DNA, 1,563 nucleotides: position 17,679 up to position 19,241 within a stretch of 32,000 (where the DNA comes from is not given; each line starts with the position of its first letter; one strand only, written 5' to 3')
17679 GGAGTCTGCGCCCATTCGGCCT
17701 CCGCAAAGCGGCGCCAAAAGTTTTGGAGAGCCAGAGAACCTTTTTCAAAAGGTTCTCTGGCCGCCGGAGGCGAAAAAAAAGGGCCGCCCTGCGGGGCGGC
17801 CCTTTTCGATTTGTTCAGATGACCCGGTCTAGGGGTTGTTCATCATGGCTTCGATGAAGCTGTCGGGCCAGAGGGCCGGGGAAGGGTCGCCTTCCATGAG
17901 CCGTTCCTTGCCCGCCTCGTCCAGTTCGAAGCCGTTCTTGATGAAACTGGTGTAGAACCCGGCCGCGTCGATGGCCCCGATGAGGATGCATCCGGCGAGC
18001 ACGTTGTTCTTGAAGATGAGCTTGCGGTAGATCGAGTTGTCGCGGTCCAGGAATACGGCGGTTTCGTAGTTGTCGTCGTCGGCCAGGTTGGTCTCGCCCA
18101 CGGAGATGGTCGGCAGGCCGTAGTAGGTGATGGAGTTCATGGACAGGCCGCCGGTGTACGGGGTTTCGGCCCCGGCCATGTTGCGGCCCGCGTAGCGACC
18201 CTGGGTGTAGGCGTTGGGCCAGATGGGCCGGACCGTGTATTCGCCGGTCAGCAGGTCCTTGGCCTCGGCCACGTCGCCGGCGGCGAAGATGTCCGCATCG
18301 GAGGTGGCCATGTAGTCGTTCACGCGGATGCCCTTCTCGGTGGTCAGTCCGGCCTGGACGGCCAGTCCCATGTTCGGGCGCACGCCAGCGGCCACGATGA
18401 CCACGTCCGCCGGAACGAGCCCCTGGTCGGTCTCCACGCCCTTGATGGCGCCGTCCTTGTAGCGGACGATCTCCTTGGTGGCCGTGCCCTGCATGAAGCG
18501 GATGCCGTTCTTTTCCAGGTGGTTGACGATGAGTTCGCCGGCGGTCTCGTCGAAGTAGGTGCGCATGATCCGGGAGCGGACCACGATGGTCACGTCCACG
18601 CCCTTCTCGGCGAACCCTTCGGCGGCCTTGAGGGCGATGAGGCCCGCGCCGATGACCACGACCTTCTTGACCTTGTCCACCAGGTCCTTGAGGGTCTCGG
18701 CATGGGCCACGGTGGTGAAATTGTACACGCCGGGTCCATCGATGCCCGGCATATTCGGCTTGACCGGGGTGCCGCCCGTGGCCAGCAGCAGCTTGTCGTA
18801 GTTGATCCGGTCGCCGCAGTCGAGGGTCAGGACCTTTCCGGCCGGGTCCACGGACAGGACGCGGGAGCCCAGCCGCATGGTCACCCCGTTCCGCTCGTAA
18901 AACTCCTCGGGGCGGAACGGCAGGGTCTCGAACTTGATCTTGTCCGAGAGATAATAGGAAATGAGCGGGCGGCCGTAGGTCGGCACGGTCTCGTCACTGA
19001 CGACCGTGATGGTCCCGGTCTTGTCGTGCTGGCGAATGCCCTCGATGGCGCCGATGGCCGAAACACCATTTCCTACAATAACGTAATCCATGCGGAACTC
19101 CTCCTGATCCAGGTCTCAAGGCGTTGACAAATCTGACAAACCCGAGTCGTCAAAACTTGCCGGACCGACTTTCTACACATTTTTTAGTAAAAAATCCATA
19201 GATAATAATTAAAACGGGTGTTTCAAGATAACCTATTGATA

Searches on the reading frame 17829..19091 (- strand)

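Call 43: search_protein_families(library=pfam, proteins=[window:17829-19091:-], max_evalue=0.001)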
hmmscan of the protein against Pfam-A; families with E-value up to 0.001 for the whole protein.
window:17829-19091:- (420 aa): 8 families
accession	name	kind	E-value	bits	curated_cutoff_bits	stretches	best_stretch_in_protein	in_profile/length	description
PF07992.20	Pyr_redox_2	-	1.5e-57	195.7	26.1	1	1-298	1-291/291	Pyridine nucleotide-disulphide oxidoreductase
PF00070.33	Pyr_redox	-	1.3e-21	77.4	22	1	143-221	1-79/82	Pyridine nucleotide-disulphide oxidoreductase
PF18267.7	Rubredoxin_C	-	1.9e-10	41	25.9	1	321-386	5-68/70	Rubredoxin NAD+ reductase C-terminal domain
PF13738.12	Pyr_redox_3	-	7.1e-09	35.8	30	1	66-271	92-304/305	Pyridine nucleotide-disulphide oxidoreductase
PF01266.30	DAO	-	7.3e-09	36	27.9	0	190-239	157-206/353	FAD dependent oxidoreductase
PF03486.20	HI0933_like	-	2.4e-05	24.3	50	0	66-109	120-166/244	HI0933-like protein Rossmann domain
PF13241.12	NAD_binding_7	-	5.1e-05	24.2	22.1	0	142-234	8-68/104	Putative NAD(P)-binding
PF13454.12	NAD_binding_9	-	0.0002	21.8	21.8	0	164-237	83-154/155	FAD-NAD(P)-binding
